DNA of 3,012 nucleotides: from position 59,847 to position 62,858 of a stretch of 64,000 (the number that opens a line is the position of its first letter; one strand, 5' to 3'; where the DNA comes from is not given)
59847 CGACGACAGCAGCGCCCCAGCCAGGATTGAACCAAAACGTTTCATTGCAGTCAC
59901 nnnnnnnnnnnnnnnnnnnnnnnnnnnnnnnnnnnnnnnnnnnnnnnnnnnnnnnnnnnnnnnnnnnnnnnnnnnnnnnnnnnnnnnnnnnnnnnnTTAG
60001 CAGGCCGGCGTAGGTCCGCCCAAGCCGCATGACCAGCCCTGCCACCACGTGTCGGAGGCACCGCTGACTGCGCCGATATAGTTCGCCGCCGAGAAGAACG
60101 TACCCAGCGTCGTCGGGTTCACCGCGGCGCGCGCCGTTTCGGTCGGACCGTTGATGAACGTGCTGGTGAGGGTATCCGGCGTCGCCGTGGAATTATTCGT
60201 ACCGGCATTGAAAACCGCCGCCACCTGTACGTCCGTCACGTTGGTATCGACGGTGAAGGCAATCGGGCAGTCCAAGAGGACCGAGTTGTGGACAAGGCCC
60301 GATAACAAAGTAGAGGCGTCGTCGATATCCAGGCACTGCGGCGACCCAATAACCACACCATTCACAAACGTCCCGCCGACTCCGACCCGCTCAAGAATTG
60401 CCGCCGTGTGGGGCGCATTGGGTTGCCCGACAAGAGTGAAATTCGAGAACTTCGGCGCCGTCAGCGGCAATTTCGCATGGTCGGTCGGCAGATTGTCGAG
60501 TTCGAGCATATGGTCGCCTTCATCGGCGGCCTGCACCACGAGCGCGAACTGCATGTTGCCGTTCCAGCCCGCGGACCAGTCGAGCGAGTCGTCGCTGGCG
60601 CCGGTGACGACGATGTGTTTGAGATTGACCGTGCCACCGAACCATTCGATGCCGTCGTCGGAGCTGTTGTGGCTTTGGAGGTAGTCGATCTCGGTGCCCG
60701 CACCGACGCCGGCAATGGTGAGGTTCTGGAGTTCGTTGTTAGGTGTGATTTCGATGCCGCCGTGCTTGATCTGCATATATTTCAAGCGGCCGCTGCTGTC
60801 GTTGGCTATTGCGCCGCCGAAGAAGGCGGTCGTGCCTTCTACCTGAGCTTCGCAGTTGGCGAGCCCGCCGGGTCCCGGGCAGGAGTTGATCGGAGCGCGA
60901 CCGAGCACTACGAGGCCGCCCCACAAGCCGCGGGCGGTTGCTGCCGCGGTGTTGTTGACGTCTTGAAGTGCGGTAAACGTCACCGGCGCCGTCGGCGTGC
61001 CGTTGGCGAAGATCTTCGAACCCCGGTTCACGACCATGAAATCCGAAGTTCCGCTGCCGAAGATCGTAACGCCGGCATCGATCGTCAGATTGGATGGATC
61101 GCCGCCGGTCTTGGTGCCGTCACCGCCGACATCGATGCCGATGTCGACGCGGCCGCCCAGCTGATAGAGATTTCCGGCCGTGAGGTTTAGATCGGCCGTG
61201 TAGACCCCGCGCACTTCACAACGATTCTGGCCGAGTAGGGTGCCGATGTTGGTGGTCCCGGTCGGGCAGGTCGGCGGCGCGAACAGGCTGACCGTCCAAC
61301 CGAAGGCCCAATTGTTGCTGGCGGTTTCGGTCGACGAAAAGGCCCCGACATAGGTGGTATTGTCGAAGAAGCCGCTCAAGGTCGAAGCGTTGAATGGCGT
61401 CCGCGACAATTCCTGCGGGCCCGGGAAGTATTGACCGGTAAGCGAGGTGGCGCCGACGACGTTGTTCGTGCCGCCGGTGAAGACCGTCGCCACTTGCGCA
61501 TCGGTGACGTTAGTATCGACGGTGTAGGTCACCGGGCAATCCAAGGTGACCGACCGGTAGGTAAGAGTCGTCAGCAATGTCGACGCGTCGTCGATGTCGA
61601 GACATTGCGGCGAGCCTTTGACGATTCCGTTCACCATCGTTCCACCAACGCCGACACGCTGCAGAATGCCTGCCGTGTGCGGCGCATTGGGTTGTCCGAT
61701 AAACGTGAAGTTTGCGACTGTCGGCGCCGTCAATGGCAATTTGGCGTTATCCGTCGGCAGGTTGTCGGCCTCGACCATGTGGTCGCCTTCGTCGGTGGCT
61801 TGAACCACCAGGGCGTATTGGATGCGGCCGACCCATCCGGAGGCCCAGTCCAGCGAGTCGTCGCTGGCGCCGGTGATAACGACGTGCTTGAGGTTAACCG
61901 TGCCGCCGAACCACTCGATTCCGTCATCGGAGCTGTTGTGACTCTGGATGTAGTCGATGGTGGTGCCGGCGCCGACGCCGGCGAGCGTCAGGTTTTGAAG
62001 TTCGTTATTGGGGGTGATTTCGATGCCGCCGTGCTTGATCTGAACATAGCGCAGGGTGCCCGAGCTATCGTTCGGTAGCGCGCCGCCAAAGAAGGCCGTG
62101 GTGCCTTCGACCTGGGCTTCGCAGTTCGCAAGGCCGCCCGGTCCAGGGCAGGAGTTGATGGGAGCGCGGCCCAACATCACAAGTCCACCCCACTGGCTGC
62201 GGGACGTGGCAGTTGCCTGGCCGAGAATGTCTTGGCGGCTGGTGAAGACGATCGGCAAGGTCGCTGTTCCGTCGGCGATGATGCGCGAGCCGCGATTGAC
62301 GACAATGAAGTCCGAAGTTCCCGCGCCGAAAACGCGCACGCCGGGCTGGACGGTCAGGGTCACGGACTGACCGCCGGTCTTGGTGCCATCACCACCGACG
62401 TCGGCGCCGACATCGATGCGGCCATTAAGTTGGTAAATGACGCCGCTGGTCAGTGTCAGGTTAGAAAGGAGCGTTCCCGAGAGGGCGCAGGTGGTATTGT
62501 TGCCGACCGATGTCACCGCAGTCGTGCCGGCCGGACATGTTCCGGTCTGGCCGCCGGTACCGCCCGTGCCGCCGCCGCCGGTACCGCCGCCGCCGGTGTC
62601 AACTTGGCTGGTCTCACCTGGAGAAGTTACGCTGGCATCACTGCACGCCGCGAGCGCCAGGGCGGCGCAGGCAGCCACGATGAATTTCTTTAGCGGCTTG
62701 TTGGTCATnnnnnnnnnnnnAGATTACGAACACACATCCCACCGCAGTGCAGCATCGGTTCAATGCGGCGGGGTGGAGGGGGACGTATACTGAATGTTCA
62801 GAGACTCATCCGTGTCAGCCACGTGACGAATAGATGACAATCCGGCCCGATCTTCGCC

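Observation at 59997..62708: Uncharacterised 903-aa lipoprotein built from a tandem duplication of a ~420-aa Cys-patterned module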

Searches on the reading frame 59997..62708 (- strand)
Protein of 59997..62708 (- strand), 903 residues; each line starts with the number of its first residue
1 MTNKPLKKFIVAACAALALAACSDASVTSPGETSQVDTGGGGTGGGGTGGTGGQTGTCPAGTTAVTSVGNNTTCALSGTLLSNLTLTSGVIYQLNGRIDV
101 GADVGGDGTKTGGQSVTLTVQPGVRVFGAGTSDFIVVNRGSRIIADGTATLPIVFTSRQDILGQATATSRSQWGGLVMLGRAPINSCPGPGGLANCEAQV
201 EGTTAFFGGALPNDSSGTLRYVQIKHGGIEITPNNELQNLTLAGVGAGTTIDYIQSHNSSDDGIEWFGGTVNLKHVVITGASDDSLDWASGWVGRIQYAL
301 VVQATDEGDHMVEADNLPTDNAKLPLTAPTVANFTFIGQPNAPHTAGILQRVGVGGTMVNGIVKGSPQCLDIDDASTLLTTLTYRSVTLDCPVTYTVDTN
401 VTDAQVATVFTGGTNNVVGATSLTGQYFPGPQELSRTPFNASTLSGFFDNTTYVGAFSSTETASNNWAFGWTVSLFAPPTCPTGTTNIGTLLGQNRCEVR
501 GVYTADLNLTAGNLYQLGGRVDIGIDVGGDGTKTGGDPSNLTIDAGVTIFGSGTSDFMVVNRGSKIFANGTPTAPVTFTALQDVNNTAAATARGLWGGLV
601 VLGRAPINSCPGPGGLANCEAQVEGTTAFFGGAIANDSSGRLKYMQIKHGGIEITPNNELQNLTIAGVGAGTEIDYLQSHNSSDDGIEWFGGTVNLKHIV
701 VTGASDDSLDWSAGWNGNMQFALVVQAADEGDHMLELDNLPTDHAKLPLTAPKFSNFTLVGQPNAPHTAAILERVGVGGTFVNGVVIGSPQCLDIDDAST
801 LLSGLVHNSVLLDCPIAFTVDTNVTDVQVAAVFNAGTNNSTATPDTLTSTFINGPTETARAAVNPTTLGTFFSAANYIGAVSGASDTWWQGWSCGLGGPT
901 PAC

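Call 3: search_protein_families(library=pfam, proteins=[window:59997-62708:-], max_evalue=1)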
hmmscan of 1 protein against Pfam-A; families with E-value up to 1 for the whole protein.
window:59997-62708:- (903 aa): 3 families
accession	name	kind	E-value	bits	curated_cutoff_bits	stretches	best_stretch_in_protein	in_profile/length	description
PF11212.13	DUF2999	-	0.00062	20.5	25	0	820-843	9-32/82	Protein of unknown function (DUF2999)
PF12847.13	Methyltransf_18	-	0.25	11.8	27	0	650-684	73-107/151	Methyltransferase domain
PF08139.17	LPAM_1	-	0.4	11.7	20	1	7-23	2-18/18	Prokaryotic membrane lipoprotein lipid attachment site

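Call 4: search_protein_families(library=ncbifam, proteins=[window:59997-62708:-], max_evalue=1)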
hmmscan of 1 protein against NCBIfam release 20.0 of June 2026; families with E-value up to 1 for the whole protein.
window:59997-62708:- (903 aa): 1 family
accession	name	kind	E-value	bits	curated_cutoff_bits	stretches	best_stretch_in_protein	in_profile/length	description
NF033633.1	SLATT_2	domain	0.091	12.4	40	0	660-727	51-115/182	SLATT domain-containing protein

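Call 6: find_homologous_proteins(query=window:59997-62708:-)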
Query window:59997-62708:- (903 aa): 1477 proteins with E <= 0.001 among 8000 candidates; the best 120 are listed.
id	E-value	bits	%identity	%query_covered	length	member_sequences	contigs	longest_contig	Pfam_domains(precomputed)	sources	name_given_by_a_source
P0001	0.0e+0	2019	100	100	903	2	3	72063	PF28492.1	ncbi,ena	-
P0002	0.0e+0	1633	79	100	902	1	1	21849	PF28492.1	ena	-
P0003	0.0e+0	1628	80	100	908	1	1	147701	PF28492.1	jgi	-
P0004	0.0e+0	1588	78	98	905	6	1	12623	PF28492.1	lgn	-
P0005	0.0e+0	1559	76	100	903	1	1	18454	PF28492.1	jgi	jgi:uncharacterized membrane protein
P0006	0.0e+0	1446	70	100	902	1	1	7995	PF28492.1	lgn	-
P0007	0.0e+0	1436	69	100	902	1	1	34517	PF28492.1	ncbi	-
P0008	0.0e+0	1430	71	98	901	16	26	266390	PF28492.1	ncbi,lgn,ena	-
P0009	0.0e+0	1429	71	98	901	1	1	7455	PF28492.1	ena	-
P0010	0.0e+0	1408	70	99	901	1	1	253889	PF28492.1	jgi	-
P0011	0.0e+0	1374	68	100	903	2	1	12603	PF28492.1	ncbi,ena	-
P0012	0.0e+0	1366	67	100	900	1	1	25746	PF28492.1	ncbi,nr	ncbi:MAG: hypothetical protein SFV21_19505 [Rhodospirillaceae bacterium]|nr:hypothetical protein [Rh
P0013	0.0e+0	1359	66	100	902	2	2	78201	PF28492.1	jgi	jgi:trimeric autotransporter adhesin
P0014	0.0e+0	1349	70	93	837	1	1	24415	PF28492.1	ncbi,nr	ncbi:MAG: hypothetical protein SFV19_07870 [Rhodospirillaceae bacterium]|nr:hypothetical protein [Rh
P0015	0.0e+0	1317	79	80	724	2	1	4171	PF28492.1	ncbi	ncbi:MAG: hypothetical protein ACYCZX_17540, partial [Rhodospirillaceae bacterium]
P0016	0.0e+0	1270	64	100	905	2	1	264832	PF28492.1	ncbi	-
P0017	0.0e+0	1256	64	98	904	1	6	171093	PF28492.1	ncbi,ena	-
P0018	0.0e+0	1254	63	100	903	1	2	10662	PF28492.1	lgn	-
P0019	0.0e+0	1250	64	100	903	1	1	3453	PF28492.1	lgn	-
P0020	0.0e+0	1244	64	98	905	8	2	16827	PF28492.1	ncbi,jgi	jgi:hypothetical protein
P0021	0.0e+0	1234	63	100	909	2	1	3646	PF28492.1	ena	-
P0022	0.0e+0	1233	62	100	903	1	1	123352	PF28492.1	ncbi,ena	-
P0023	0.0e+0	1217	62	100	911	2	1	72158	PF28492.1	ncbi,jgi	jgi:hypothetical protein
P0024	0.0e+0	1116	40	93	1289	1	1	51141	PF28492.1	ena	-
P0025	0.0e+0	1053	63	84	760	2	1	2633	PF28492.1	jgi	jgi:hypothetical protein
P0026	1.4e-291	988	42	84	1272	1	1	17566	PF28492.1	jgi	jgi:hypothetical protein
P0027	1.8e-277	941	51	100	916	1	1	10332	PF28492.1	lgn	-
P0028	6.0e-268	910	50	99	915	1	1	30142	PF28492.1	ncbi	-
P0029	2.8e-260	884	40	84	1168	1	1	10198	PF28492.1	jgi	-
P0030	3.0e-258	878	40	86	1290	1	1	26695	PF28492.1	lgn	-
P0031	7.0e-256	870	50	93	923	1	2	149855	PF28492.1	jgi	-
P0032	6.3e-254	863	49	98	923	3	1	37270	PF28492.1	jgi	-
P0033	4.3e-251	854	49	93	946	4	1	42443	PF28492.1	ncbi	ncbi:MAG: hypothetical protein ACOYKM_09280 [Caulobacterales bacterium]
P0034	4.5e-251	854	49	99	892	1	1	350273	PF28492.1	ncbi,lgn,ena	-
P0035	1.5e-249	849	39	93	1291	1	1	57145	PF28492.1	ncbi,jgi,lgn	ncbi:MAG: hypothetical protein ACI87W_000114 [Halieaceae bacterium]|jgi:hypothetical protein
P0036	1.6e-249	849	48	99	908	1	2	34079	PF28492.1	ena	-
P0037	4.8e-245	834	39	99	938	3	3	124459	PF28492.1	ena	-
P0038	2.6e-244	832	42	88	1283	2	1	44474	PF28492.1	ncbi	-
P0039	6.0e-243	827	40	93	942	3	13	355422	PF28492.1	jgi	jgi:hypothetical protein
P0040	9.8e-243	826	48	98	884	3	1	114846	PF28492.1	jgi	-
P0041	1.2e-241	823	49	93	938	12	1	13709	PF28492.1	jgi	jgi:uncharacterized membrane protein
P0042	1.5e-240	819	41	88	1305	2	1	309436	PF28492.1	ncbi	ncbi:MAG: hypothetical protein R3E84_06950 [Pseudomonadales bacterium]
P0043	5.8e-237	807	42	99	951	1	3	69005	PF28492.1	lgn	-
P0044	4.5e-235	801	45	99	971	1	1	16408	PF28492.1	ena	-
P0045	3.7e-234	798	47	99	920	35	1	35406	PF28492.1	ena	-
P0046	4.7e-234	798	40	87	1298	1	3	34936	PF28492.1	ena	-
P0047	5.9e-234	797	47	99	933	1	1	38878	PF28492.1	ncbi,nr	ncbi:MAG: hypothetical protein KDA53_07615 [Hyphomonas sp.]|nr:hypothetical protein [Hyphomonas sp.]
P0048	1.4e-233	796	49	94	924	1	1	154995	PF28492.1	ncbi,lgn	-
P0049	2.8e-231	788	48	94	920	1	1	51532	PF28492.1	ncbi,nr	ncbi:MAG: hypothetical protein NW200_11980 [Hyphomonadaceae bacterium]|nr:hypothetical protein [Hyph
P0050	4.5e-231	788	48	93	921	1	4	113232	PF28492.1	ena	-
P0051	2.3e-229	782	42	83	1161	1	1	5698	PF28492.1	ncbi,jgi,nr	ncbi:MAG: hypothetical protein V2I26_12670 [Halieaceae bacterium]|jgi:hypothetical protein|nr:hypoth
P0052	2.3e-229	782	41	87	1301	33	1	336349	PF28492.1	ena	-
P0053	2.5e-228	779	46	99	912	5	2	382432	PF28492.1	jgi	jgi:uncharacterized membrane protein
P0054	2.6e-228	779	48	94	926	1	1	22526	PF28492.1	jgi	jgi:hypothetical protein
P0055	2.2e-227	776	46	93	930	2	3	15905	PF28492.1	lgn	-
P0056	8.3e-227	774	46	99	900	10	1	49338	PF28492.1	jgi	jgi:hypothetical protein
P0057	1.8e-226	773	46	99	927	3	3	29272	PF28492.1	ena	-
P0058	2.4e-226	772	39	93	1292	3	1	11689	PF28492.1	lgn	-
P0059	3.8e-226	771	45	99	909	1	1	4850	PF28492.1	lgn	-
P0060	5.8e-226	771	46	93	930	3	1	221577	PF28492.1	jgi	jgi:hypothetical protein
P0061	1.4e-225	770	46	99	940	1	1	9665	PF28492.1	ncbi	ncbi:MAG: hypothetical protein AAF850_09170 [Pseudomonadota bacterium]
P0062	3.7e-225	768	39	93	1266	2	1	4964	PF28492.1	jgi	-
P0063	5.6e-225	768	45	93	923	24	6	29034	PF28492.1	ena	-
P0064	1.4e-224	766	47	99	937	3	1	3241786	PF28492.1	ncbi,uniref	ncbi:hypothetical protein [Hyphococcus sp. DH-69]|uniref:hypothetical protein n=1 Tax=Hyphococcus fo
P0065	1.8e-224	766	46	94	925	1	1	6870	PF28492.1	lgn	-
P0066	2.5e-224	765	46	100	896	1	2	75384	PF28492.1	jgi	jgi:hypothetical protein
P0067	3.0e-224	765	40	99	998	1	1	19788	PF28492.1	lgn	-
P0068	6.0e-224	764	46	99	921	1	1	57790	PF28492.1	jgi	jgi:trimeric autotransporter adhesin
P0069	6.6e-224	764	46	99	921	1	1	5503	PF28492.1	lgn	-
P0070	8.8e-224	764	47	99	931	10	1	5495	PF28492.1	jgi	-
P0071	5.1e-223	761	46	93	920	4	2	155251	PF28492.1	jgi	jgi:hypothetical protein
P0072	1.0e-222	760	46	94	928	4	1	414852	PF28492.1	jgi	jgi:hypothetical protein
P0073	2.4e-221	756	46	93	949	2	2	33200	PF28492.1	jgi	jgi:trimeric autotransporter adhesin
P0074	3.2e-221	755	45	99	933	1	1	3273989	PF28492.1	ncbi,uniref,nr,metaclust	ncbi:hypothetical protein [Henriciella marina]|uniref:hypothetical protein n=1 Tax=Henriciella marin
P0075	5.7e-221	754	47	93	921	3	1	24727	PF28492.1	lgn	-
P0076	7.4e-221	754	47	94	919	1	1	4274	PF28492.1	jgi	jgi:trimeric autotransporter adhesin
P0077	8.0e-221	754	46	94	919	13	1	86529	PF28492.1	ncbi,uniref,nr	ncbi:hypothetical protein [Hyphomonas oceanitis]|uniref:Lipoprotein n=1 Tax=Hyphomonas oceanitis SCH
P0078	2.2e-220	752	46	93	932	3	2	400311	PF28492.1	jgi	jgi:hypothetical protein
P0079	2.2e-220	752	47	94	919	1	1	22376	PF28492.1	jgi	jgi:trimeric autotransporter adhesin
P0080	1.5e-219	750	45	94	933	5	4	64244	PF28492.1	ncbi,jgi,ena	jgi:hypothetical protein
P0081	1.9e-219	749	46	94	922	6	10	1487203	PF28492.1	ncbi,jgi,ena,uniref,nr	ncbi:hypothetical protein GCM10011503_15620 [Henriciella pelagia]|uniref:Lipoprotein n=2 Tax=Hyphomo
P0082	2.0e-219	749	47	94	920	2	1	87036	PF28492.1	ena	-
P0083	2.8e-219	749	45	93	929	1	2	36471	PF28492.1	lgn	-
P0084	4.7e-219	748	48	94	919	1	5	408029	PF28492.1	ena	-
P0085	5.5e-219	748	47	93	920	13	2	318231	PF28492.1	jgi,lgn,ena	-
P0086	5.6e-219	748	47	94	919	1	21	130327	PF28492.1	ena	-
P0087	6.8e-219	747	46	93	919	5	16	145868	PF28492.1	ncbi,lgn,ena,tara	ncbi:MAG: hypothetical protein RH945_06510 [Hyphomonas sp.]|tara:strand:- start:2732 stop:5491 lengt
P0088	8.2e-219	747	47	94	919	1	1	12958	PF28492.1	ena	-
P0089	8.2e-219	747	47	94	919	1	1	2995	PF28492.1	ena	-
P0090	9.3e-219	747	46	94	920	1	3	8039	PF28492.1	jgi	jgi:trimeric autotransporter adhesin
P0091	1.3e-218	747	46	100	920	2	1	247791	PF28492.1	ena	-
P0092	1.4e-218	746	45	94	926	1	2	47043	PF28492.1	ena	-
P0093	1.4e-218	746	46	94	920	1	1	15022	PF28492.1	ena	-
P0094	1.9e-218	746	67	54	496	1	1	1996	PF28492.1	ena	-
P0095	2.1e-218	746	46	94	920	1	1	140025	PF28492.1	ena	-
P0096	3.4e-218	745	46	94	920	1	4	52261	PF28492.1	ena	-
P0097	4.5e-218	745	46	94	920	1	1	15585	PF28492.1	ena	-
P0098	5.4e-218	745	45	92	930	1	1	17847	PF28492.1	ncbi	-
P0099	1.0e-217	744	46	94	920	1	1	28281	PF28492.1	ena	-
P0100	1.1e-217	744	46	94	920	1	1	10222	PF28492.1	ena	-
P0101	1.6e-217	743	46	94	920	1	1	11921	PF28492.1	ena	-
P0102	2.0e-217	743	46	94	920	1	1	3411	PF28492.1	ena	-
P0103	2.6e-217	742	46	94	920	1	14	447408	PF28492.1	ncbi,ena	-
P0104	2.9e-217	742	46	94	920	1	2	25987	PF28492.1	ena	-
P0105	3.4e-217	742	46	94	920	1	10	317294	PF28492.1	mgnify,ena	mgnify:FL=1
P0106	3.5e-217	742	44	94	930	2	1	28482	PF28492.1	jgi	-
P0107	4.8e-217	741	45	94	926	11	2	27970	PF28492.1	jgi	jgi:uncharacterized membrane protein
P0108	7.8e-217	741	45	93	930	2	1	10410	PF28492.1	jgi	jgi:hypothetical protein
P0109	8.4e-217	741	47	94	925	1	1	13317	PF28492.1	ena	-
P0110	7.3e-216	737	45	99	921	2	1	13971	PF28492.1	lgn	-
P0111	9.1e-216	737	45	91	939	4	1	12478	PF28492.1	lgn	-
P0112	2.8e-214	732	47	93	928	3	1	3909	PF28492.1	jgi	jgi:hypothetical protein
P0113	3.3e-214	732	46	93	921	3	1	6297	PF28492.1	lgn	-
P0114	4.6e-214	731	44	93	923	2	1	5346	PF28492.1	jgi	jgi:trimeric autotransporter adhesin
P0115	6.0e-214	731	44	99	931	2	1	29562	PF28492.1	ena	-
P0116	9.3e-213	727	44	99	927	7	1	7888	PF28492.1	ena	-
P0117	1.9e-212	726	45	92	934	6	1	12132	PF28492.1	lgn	-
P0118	1.6e-211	723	47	93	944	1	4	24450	PF28492.1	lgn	-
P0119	2.4e-211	722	43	99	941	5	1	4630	PF28492.1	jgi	jgi:hypothetical protein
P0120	6.4e-211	721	46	93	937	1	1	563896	PF28492.1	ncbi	-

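Call 7: search_solved_structures(query=window:59997-62708:-, max_evalue=10)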
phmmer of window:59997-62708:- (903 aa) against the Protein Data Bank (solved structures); distinct sequences matched with E-value up to 10: 78 (the best 60 are shown).
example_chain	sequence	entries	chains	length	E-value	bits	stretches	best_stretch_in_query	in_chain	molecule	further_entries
7pa6_KKK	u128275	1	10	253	0.0088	17.4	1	37-89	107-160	scFv 27C11 antibody heavy chain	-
1dzb_A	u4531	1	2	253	0.0098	17.2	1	28-76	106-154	SCFV FRAGMENT 1F9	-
9lho_H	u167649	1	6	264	0.043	15.1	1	27-87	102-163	scFv of 6Y13 chimera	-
7w7q_A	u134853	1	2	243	0.079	14.2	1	30-75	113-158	1F11S antibody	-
8ykg_D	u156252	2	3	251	0.08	14.2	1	25-84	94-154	NT-108 scFv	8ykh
8yk4_A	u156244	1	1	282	0.097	13.9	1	25-84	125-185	antibody NT-108, single chain Fv fragment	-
6y6c_C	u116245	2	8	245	0.098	13.9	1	31-82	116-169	Single chain variable | Single-chain variable 4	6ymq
6g8r_A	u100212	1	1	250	0.1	13.9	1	31-82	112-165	single-chain variable fragment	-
1f3r_B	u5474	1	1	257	0.11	13.7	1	29-80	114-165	FV ANTIBODY FRAGMENT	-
2ghw_B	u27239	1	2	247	0.12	13.6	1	32-85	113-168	anti-sars scFv antibody, 80R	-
9fgr_E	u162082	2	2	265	0.15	13.4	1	19-83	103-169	scFv76-77 single chain fragment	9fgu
7f15_B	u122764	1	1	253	0.15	13.3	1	30-84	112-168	Antibody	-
9lle_R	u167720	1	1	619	0.2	12.9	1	31-58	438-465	D(1A) dopamine receptor,Expression tag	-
9f07_C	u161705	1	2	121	0.33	12.2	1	32-68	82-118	Stathmin-4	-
9lux_A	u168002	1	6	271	0.35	12.1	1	34-86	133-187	Major prion protein homolog,Single-chain Fv antibody of G2 fused with antigen peptide from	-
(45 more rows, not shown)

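Call 17: find_related_loci(query=A1, collection=genome_contigs, flank=10000)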
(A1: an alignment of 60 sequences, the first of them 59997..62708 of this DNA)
Query A1 (903 aa) in genome_contigs; peptide patterns used: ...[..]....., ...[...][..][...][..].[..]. (x = any residue, [..] = any of these).
600 stretches matched a pattern (row limit reached: there are more); 575 encode a relative of the query (tblastn E <= 1e-3); the best 80 are kept; 80 distinct loci.
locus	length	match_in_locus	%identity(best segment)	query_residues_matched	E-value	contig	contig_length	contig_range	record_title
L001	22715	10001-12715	64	1-903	0e+0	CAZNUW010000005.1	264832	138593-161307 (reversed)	MAG TPA_asm: uncultured Rhodobacterales bacterium isolate binchicken_co179_390 genome assembly, contig: NODE_178_length_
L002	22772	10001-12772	45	6-896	0e+0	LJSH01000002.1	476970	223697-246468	MAG: Oceanicaulis sp. HLUCCA04 ITZX_scaf_10, whole genome shotgun sequence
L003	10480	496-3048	46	84-896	0e+0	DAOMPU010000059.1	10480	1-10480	MAG TPA_asm: Terricaulis sp. isolate AMR_MDS_5852 NODE_2726_length_10480_cov_5.301391, whole genome shotgun sequence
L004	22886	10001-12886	43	6-896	0e+0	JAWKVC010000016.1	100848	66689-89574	MAG: Hyphomonadaceae bacterium isolate ABC2.74 ABC2.74.fa-16, whole genome shotgun sequence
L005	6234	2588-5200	42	57-901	0e+0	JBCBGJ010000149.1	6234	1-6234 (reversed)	MAG: Pseudomonadota bacterium isolate J06615_2 NODE_149_length_6234_cov_6.712360, whole genome shotgun sequence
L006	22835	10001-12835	44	17-896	0e+0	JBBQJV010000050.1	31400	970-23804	MAG: Caulobacterales bacterium isolate Co_metawrap_665 Cmw_665_k141_15406693_length_31400_cov_17.9956, whole genome shot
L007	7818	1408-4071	44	54-896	0e+0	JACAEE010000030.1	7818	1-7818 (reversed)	MAG: Hydrogenophilaceae bacterium isolate L.E.AP.39 k119_919985, whole genome shotgun sequence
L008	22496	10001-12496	46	58-896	0e+0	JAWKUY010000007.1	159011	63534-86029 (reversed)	MAG: Hyphomonadaceae bacterium isolate ABC2.69 ABC2.69.fa-7, whole genome shotgun sequence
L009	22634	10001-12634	44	57-896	0e+0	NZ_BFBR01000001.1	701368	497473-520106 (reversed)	Candidatus Phycosocius bacilliformis strain BOTRYCO-2 contig1, whole genome shotgun sequence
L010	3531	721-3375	43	55-896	0e+0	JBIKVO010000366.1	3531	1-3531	MAG: Caulobacterales bacterium isolate ME2015-08-22_3300042470_group6_bin263 Rohwer_bin1886_scaffold_51470_c1, whole gen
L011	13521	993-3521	44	74-893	0e+0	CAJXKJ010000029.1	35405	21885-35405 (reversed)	MAG TPA_asm: uncultured Euryhalocaulis sp. isolate SRR6201692_bin.31_MetaBAT_v2.12.1_MAG genome assembly, contig: NODE_3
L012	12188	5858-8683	43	6-903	0e+0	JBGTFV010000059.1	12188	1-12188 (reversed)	MAG: Parvularculaceae bacterium isolate JTS-RE20 k141_6339864, whole genome shotgun sequence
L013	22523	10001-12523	39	58-896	2e-173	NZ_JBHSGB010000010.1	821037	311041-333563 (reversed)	Rheinheimera marina strain CGMCC 1.15399 velvet_auto_105_10, whole genome shotgun sequence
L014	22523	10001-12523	39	58-896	9e-173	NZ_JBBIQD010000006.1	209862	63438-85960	MAG: Rheinheimera sp. isolate PLS170224_bin_318 NODE_14_length_209862_cov_16.950297, whole genome shotgun sequence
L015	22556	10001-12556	39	58-897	6e-173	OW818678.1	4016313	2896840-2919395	metagenome genome assembly, chromosome: 1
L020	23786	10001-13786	39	79-901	3e-156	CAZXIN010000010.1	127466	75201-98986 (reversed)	MAG TPA_asm: uncultured Pseudoalteromonadaceae bacterium isolate SRP268394_co2_216 genome assembly, contig: NODE_103_len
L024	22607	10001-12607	36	58-898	7e-140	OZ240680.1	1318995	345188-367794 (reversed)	MAG: uncultured Pseudoalteromonas sp. isolate b477293d-19e9-444a-a3ef-2e93a42cbec6 genome assembly, chromosome: 2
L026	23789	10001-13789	35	79-902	3e-133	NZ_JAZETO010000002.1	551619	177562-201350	Alteromonas sp. S015 2, whole genome shotgun sequence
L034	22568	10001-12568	39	55-903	3e-172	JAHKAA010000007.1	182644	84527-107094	MAG: Gammaproteobacteria bacterium isolate Undefined_mixed_planktonic.mb.148 Undefined_mixed_p.mb.148_k141_141189, whole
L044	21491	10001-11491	41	6-900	4e-90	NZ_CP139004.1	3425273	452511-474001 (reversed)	Brevundimonas sp. R86498 chromosome, complete genome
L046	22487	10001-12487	35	79-902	2e-130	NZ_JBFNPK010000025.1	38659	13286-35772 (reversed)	Alteromonas nitratireducens strain CYL-A6 A6_ctg025, whole genome shotgun sequence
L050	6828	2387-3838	42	1-896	3e-88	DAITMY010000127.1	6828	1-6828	MAG TPA_asm: Asticcacaulis sp. isolate CTOTU10746 NODE_3441_length_6828_cov_6.844530, whole genome shotgun sequence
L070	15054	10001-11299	42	69-894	8e-84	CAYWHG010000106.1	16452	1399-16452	MAG TPA_asm: uncultured Steroidobacter sp. isolate SRP344714_co2_53 genome assembly, contig: NODE_9097_length_16452_cov_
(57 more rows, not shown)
